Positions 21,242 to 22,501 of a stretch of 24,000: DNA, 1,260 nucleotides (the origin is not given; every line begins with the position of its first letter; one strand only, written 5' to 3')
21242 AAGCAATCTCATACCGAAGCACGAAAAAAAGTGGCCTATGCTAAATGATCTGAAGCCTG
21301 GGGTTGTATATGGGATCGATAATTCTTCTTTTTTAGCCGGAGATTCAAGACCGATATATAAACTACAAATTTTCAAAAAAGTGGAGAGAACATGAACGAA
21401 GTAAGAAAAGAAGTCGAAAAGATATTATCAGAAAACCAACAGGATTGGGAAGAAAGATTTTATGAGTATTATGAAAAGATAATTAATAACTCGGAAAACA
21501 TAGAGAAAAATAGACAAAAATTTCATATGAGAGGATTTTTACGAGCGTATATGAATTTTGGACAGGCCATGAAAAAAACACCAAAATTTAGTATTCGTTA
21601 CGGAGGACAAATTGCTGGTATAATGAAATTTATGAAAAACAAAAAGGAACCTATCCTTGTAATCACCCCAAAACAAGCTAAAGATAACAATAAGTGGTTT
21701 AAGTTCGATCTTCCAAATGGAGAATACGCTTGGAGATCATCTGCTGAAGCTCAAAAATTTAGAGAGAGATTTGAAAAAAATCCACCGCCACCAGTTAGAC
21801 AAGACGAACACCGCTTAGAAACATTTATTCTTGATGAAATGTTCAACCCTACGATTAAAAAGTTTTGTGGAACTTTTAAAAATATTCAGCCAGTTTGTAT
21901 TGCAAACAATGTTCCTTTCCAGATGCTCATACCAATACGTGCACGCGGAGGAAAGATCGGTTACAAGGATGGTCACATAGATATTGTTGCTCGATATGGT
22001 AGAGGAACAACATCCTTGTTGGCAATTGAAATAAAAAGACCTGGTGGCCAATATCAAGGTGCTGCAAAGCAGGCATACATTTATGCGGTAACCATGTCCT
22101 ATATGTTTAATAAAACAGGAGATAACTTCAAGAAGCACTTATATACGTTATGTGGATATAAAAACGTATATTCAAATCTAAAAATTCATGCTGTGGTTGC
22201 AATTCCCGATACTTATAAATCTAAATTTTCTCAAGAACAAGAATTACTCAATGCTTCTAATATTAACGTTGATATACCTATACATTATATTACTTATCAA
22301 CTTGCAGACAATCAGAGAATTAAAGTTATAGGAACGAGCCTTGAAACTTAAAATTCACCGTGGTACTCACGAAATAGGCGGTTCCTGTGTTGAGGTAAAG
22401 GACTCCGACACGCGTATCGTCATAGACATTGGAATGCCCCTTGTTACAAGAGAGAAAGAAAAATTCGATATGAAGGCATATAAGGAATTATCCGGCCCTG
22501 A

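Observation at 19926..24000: Candidate module B: WYL-2, a Cys-rich small ORF, a RecB-like nuclease, a beta-CASP MBL nuclease and an unknown, all translationally coupled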

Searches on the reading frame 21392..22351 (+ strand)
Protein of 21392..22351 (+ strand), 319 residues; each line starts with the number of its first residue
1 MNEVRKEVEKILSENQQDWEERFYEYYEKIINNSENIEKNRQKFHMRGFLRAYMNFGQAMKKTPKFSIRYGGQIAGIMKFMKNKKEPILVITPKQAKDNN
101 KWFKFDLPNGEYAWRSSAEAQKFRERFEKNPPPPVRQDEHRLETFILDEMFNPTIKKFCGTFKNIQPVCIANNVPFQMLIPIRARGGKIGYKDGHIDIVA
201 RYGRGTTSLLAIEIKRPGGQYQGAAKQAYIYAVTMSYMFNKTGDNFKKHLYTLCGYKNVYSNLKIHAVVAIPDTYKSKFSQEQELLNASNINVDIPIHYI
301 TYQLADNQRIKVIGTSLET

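Call 6: search_protein_families(library=pfam, proteins=[window:21392-22351:+], max_evalue=0.01)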
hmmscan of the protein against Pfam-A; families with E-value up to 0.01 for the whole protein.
window:21392-22351:+ (319 aa): 0 families

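Call 8: search_protein_families(library=padloc, proteins=[window:21392-22351:+], max_evalue=0.1)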
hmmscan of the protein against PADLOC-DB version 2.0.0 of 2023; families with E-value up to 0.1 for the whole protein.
window:21392-22351:+ (319 aa): 0 families

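Call 9: search_protein_families(library=ncbifam, proteins=[window:21392-22351:+], max_evalue=0.1)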
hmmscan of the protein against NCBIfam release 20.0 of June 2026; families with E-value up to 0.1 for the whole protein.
window:21392-22351:+ (319 aa): 0 families

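Call 11: find_encoding_contigs(protein=window:21392-22351:+, flank=10000, max_places=10)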
Protein window:21392-22351:+ (319 aa): 9 contigs read that carry it; 6 places shown.
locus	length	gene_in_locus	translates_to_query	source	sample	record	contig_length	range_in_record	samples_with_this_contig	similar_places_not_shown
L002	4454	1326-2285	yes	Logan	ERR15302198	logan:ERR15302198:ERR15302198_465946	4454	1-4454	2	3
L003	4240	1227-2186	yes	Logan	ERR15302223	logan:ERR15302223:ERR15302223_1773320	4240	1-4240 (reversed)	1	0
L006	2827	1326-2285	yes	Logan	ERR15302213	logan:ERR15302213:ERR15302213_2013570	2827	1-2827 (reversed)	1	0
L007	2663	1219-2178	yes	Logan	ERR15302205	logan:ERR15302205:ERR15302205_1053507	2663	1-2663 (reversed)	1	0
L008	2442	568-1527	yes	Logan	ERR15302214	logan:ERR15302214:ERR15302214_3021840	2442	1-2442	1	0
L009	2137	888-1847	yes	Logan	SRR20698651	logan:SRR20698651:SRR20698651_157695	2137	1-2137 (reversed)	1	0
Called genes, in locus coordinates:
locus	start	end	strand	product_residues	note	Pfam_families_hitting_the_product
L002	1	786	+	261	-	?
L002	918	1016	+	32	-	-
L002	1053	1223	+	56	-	-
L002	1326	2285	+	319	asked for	-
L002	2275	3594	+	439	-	PF00753:Lactamase_B, PF13483:Lactamase_B_3 (faint), PF12706:Lactamase_B_2, PF07521:RMMBL (faint)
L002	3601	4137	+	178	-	-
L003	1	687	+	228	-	?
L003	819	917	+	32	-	-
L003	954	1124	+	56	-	-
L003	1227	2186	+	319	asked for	-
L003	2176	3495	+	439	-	PF00753:Lactamase_B, PF13483:Lactamase_B_3 (faint), PF12706:Lactamase_B_2, PF07521:RMMBL (faint)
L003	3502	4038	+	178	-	-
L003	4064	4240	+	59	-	?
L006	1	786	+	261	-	?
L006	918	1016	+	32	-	-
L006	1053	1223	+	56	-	-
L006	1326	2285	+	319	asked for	-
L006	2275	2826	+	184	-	?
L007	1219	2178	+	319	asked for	-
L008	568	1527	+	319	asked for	-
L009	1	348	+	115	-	?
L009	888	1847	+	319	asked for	-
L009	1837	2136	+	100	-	?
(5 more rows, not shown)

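Call 14: find_homologous_proteins(query=window:21392-22351:+, max_evalue=0.001)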
Query window:21392-22351:+ (319 aa): 5 proteins with E <= 0.001 among 498 candidates.
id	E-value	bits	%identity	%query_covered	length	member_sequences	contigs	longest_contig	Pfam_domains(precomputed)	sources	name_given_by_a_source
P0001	9.3e-216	733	100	100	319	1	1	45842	-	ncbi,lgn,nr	ncbi:MAG: hypothetical protein NT178_18085 [Proteobacteria bacterium]|nr:hypothetical protein [Pseud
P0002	6.2e-149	514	70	99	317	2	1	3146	-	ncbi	-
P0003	1.7e-144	499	68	99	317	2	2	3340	-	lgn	-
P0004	8.4e-117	408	60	99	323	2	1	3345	-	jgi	-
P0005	5.8e-67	244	51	75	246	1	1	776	-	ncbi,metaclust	ncbi:unnamed protein product, partial [marine sediment metagenome]|metaclust:status=active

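Call 16: find_encoding_contigs(protein=P0002, flank=10000)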
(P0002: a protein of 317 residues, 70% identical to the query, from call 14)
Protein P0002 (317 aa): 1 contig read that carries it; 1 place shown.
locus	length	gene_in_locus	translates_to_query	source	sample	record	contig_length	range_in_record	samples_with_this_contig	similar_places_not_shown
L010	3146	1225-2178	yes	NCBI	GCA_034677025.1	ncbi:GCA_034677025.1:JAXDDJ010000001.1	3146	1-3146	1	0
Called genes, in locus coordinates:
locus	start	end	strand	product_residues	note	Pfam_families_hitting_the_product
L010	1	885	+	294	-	?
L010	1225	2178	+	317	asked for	-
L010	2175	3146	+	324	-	?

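Call 17: find_encoding_contigs(protein=P0004, flank=10000)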
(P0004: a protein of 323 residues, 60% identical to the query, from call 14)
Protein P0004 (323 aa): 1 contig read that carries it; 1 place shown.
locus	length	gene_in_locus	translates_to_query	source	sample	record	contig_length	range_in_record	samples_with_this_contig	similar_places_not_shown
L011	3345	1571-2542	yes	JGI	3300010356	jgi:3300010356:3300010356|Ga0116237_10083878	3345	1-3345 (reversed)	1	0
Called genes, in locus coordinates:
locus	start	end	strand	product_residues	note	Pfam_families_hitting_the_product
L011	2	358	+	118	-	?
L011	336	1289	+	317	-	-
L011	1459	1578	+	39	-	-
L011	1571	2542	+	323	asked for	-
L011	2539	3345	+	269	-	?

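Call 28: search_protein_representatives(alignment_id=A1)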
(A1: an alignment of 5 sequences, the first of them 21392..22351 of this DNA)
Query: 5 sequences, 317 profile positions. Proteins with E-value up to 0.001 (for the whole library): 588; up to 1e-10: 417; up to 1e-30: 90. The best 150 are listed.
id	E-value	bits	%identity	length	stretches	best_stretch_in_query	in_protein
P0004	1.1e-171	586.7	-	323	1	1-317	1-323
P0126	8.7e-102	357.0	-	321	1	3-316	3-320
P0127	2.6e-63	230.6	-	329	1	6-317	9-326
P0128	5.7e-58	213.1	-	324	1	5-314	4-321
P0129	5.7e-54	200.0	-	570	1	3-316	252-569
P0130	2.1e-53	198.1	-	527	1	5-280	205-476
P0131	1.8e-51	191.7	-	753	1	5-296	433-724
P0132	3.6e-49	184.2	-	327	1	2-315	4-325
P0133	4.9e-49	183.8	-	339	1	2-286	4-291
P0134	6.7e-48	180.0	-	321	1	12-293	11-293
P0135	2.1e-45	171.8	-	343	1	3-313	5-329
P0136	8.2e-45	169.9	-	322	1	18-278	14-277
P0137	5.5e-44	167.1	-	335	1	3-296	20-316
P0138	9.2e-44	166.4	-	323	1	8-294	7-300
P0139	3.9e-43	164.4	-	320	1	6-304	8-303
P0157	7.8e-38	146.9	-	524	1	27-289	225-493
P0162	3.2e-37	144.9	-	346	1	32-302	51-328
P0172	1.3e-35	139.7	-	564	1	14-312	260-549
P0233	3.7e-29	118.4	-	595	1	7-279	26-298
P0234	4.0e-29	118.3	-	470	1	7-317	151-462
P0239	9.9e-29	117.0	-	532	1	10-276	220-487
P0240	1.3e-28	116.7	-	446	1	7-308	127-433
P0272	2.3e-26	109.3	-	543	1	9-317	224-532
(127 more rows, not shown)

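Call 29: search_protein_families(library=pfam, proteins=[P0129, P0130, P0131, P0157, P0172, P0233, P0234, P0239, P0240, P0272], max_evalue=0.01)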
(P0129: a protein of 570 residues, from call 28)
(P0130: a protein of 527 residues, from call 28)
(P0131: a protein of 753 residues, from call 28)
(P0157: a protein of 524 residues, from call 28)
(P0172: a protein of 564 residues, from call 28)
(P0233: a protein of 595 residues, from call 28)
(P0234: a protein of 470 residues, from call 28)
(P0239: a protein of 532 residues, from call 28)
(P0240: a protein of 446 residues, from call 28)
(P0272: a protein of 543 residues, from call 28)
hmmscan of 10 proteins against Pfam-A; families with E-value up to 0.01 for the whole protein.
P0129 (570 aa): 1 family
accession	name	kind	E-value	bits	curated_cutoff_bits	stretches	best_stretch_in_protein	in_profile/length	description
PF10706.15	Aminoglyc_resit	-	0.0013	19.3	21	1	56-109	7-62/149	Aminoglycoside-2''-adenylyltransferase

P0130 (527 aa): 0 families

P0131 (753 aa): 4 families
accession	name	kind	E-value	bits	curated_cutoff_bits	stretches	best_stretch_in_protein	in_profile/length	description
PF12706.13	Lactamase_B_2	-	1.9e-14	54.2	27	1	42-187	14-169/200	Beta-lactamase superfamily domain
PF00753.33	Lactamase_B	-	1.1e-07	32.5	22.7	1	28-155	11-151/196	Metallo-beta-lactamase superfamily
PF13483.12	Lactamase_B_3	-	6.4e-07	29.9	24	1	21-156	5-113/160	Beta-lactamase superfamily domain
PF07521.17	RMMBL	-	6.2e-05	23.4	21.6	1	369-400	12-43/63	Zn-dependent metallo-hydrolase RNA specificity domain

P0157 (524 aa): 1 family
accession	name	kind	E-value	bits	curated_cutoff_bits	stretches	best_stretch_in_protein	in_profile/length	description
PF00929.31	RNase_T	-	1.1e-25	91.5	24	1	33-188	5-164/164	Exonuclease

P0172 (564 aa): 0 families

P0233 (595 aa): 0 families

P0234 (470 aa): 0 families

P0239 (532 aa): 1 family
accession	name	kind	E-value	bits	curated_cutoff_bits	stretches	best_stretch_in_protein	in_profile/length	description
PF22553.1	TY-Chap2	-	0.004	17.4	27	1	7-67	2-59/223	T3SS (YopN, CesT) and YbjN peptide-binding chaperone 2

P0240 (446 aa): 0 families

P0272 (543 aa): 0 families

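Call 40: search_dna_similar(query=window:21392-22351:+, collection=plasmids, mode=protein, max_evalue=0.001)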
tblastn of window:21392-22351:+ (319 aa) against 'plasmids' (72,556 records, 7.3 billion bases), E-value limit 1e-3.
No match.

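Call 41: search_dna_similar(query=window:21392-22351:+, collection=phages, mode=protein, max_evalue=0.001)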
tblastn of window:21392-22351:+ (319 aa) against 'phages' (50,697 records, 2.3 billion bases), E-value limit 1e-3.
No match.
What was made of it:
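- Tried and rejected: Plasmid and phage tblastn with the 319-aa protein found no match (calls 40, 41).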

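Call 42: predict_structure(alignment_id=A2)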
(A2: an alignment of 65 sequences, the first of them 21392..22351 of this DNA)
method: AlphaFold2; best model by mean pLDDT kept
length: 319 residues; sequences in the alignment: 65
mean_pLDDT: 95.1   pTM: 0.92
mean pLDDT of the five models: 95.1, 94.8, 94.3, 94.2, 93.6
residues with pLDDT >= 90: 292; 70-90: 23; 50-70: 4; < 50: 0
segments of 3 or more residues with pLDDT < 50: none
pLDDT, mean of each block of 10 residues (from residue 1): 95 98 97 96 95 95 96 97 95 98 97 98 97 89 96 96 96 93 97 98 94 95 95 98 97 95 97 95 84 87 93 92
secondary structure, 60 per line:
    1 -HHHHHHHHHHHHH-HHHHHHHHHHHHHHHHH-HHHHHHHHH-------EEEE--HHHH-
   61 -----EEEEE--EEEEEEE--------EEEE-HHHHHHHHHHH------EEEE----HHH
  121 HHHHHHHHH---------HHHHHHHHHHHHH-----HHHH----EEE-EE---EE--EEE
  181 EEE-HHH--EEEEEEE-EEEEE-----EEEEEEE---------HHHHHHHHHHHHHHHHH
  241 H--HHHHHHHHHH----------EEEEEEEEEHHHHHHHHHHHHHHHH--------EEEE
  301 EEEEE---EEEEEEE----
elements in order: H2-14 H16-32 H34-42 E50-53 H56-59 E66-70 E73-79 E88-91 H93-103 E110-113 H118-129 H139-151 H157-160 E165-167 E178-183 E190-196 E198-202 E208-214 H224-241 H244-253 E264-272 H273-288 E297-305 E309-315

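Call 44: find_homologous_proteins(query=A2, max_evalue=0.00001)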
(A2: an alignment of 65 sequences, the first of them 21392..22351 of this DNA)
Query A2 (65 sequences) (319 aa, profile of the alignment): 9 proteins with E <= 0.00001 among 2791 candidates.
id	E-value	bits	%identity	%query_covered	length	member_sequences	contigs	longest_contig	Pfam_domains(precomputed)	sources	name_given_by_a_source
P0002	9.3e-100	352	70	99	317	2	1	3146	-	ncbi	-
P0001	2.7e-99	350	100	100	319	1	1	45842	-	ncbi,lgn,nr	ncbi:MAG: hypothetical protein NT178_18085 [Proteobacteria bacterium]|nr:hypothetical protein [Pseud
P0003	2.5e-98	347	68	99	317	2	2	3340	-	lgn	-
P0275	5.2e-97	343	31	86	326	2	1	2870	-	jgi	jgi:hypothetical protein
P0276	4.6e-96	340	32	84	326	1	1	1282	-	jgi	jgi:hypothetical protein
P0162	4.1e-93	330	30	82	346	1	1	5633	-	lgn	-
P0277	7.7e-92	326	34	89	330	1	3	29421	-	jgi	-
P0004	1.5e-89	318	60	99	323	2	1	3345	-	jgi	-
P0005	2.0e-75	272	51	75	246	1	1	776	-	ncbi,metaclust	ncbi:unnamed protein product, partial [marine sediment metagenome]|metaclust:status=active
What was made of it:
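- Tried and rejected: The third find_homologous_proteins search, using a profile, returned only 9 proteins because of the word filter (call 44).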

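Call 45: find_encoding_contigs(protein=P0277, flank=9000, max_places=3)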
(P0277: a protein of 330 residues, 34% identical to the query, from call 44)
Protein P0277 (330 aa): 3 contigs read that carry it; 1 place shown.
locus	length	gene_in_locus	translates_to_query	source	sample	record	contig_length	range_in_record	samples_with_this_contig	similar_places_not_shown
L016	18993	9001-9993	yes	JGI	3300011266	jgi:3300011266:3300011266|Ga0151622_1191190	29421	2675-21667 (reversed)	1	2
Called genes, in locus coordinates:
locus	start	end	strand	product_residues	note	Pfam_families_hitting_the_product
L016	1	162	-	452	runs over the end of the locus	PF00072:Response_reg, PF00158:Sigma54_activat, PF14532:Sigma54_activ_2, PF00004:AAA (weak), PF07728:AAA_5, PF25601:AAA_lid_14, PF02954:HTH_8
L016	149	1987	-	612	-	PF16927:HisKA_7TM, PF00512:HisKA (weak), PF02518:HATPase_c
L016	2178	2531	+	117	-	-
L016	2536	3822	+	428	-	PF01073:3Beta_HSD (weak), PF01370:Epimerase, PF04321:RmlD_sub_bind (faint), PF05368:NmrA, PF07993:NAD_binding_4 (faint), PF13460:NAD_binding_10, PF13781:DoxX_3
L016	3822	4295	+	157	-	PF10027:DUF2269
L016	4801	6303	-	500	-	PF02310:B12-binding, PF04055:Radical_SAM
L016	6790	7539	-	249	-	-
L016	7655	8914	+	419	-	PF00753:Lactamase_B (weak), PF13483:Lactamase_B_3 (faint), PF12706:Lactamase_B_2, PF23023:Anti-Pycsar_Apyc1 (faint), PF07521:RMMBL (faint)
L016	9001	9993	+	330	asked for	-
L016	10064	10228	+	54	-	-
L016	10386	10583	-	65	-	-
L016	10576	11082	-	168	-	PF09970:DUF2204 (weak)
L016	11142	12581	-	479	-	PF04055:Radical_SAM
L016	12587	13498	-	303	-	-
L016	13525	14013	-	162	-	-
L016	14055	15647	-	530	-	-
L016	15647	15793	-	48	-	-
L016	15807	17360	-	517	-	PF01935:DUF87 (weak), PF05872:HerA_C, PF00004:AAA (faint), PF12846:AAA_10 (faint), PF13401:AAA_22 (faint)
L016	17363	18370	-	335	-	PF09376:NurA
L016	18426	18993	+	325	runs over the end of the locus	-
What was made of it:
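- NurA/HerA lies nearby in L016 (call 45).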

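Call 46: find_encoding_contigs(protein=P0162, flank=9000, max_places=2)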
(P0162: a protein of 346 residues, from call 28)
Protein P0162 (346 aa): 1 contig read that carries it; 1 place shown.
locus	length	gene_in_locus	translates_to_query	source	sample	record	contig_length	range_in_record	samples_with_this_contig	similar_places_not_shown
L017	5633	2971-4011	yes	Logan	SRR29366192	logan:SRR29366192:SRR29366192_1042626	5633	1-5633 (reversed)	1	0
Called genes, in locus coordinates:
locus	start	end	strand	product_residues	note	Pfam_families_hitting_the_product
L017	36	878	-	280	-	-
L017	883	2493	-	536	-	PF01555:N6_N4_Mtase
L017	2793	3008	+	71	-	-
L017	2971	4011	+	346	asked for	-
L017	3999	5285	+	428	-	PF00753:Lactamase_B (weak), PF12706:Lactamase_B_2, PF07521:RMMBL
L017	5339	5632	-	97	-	?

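Call 49: fold_search(model_id=the predicted structure, library=pdb)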
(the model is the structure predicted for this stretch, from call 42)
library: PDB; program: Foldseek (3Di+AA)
matches with E <= 10: 343; with E <= 0.001: 0
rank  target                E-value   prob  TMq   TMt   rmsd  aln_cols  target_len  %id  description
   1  4dav_A                2.2e-02  0.33  0.22  0.27  11.9       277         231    9  The structure of Pyrococcus Furiosus SfsA in complex with DNA (released 2014-10-01)
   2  6bzf_H                2.1e-01  0.28  0.13  0.19   8.9        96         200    7  Structure of S. cerevisiae Zip2:Spo16 complex, C2 form (released 2018-02-14)
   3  9iab_B                2.1e-01  0.12  0.16  0.18  10.8       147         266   16  Structure of the Argonaute-associated Cas4 family protein 1 (ACE1) from Chroococcidiopsis thermalis (CtACE1) (released 2025-04-23)
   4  9f38_A                2.6e-01  0.23  0.28  0.15  11.9       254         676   12  BsmI (wild-type) crystallized with Ca2+ and cognate dsDNA (released 2025-04-02)
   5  2vyq                  2.6e-01  0.08  0.13  0.14  13.7       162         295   10  FERREDOXIN:NADP REDUCTASE MUTANT WITH THR 155 REPLACED BY GLY, ALA 160 REPLACED BY THR, LEU 263 REPLACED BY PRO AND TYR  (released 2009-04-21)
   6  9iab_A                2.7e-01  0.11  0.16  0.18  10.8       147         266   16  Structure of the Argonaute-associated Cas4 family protein 1 (ACE1) from Chroococcidiopsis thermalis (CtACE1) (released 2025-04-23)
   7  7sjr_A                3.3e-01  0.16  0.22  0.09  11.7       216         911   11  Cryo-EM structure of AdnA-AdnB(W325A) in complex with DNA and AMPPNP (released 2021-12-22)
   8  3fov                  3.5e-01  0.08  0.12  0.27  14.8       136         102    9  Crystal structure of protein RPA0323 of unknown function from Rhodopseudomonas palustris (released 2009-01-13)
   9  6bzg_B                4.1e-01  0.20  0.13  0.19   9.0        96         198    7  Structure of S. cerevisiae Zip2:Spo16 complex, P212121 form (released 2018-02-14)
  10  1qga_B                4.7e-01  0.05  0.12  0.13  13.4       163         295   10  PEA FNR Y308W MUTANT IN COMPLEX WITH NADP+ (released 1999-04-27)
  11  9ez7_A                4.9e-01  0.11  0.24  0.13  13.7       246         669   12  BsmI (Nicking top mutant) crystallized with Ca2+ and cognate dsDNA (released 2025-04-02)
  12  6bzf_B                5.3e-01  0.18  0.13  0.19   8.7        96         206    7  Structure of S. cerevisiae Zip2:Spo16 complex, C2 form (released 2018-02-14)
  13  9ezd_A                5.3e-01  0.07  0.19  0.11  13.3       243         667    9  BsmI (Bottom Nicking mutant) crystallized with Mg2+ and cognate dsDNA (Post-reactive complex) (released 2025-04-02)
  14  7xe4_F                5.3e-01  0.05  0.10  0.03  11.6        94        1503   17  structure of a membrane-bound glycosyltransferase (released 2023-03-29)
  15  6bzf_F                5.6e-01  0.18  0.13  0.19   8.9        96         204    7  Structure of S. cerevisiae Zip2:Spo16 complex, C2 form (released 2018-02-14)
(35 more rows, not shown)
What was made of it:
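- On PD-(D/E)xK nuclease superfamily, RecB-like branch: The best Foldseek hits are PD-(D/E)xK nucleases (SfsA, ACE1, AdnAB, BsmI) but with E>=0.02 (call 49).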

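Call 53: search_solved_structures(query=A2, max_evalue=10)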
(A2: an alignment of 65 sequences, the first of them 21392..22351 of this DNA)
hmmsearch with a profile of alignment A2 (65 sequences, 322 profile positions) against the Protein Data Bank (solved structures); distinct sequences matched with E-value up to 10: 2.
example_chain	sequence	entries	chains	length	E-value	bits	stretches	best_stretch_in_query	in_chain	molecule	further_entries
2edo_A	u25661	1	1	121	0.16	14.3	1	78-128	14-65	CD48 antigen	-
1wy9_A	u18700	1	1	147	0.6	12.4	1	191-244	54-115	Allograft inflammatory factor 1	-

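Call 80: search_protein_families(library=phrogs, proteins=[window:21392-22351:+], max_evalue=0.001)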
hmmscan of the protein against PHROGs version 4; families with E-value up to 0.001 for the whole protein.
window:21392-22351:+ (319 aa): 0 families
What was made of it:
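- On PD-(D/E)xK nuclease superfamily, RecB-like branch: There are no Pfam, NCBIfam, PADLOC or PHROG hits (calls 6, 8, 9, 80) and no PDB profile hit (call 53).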
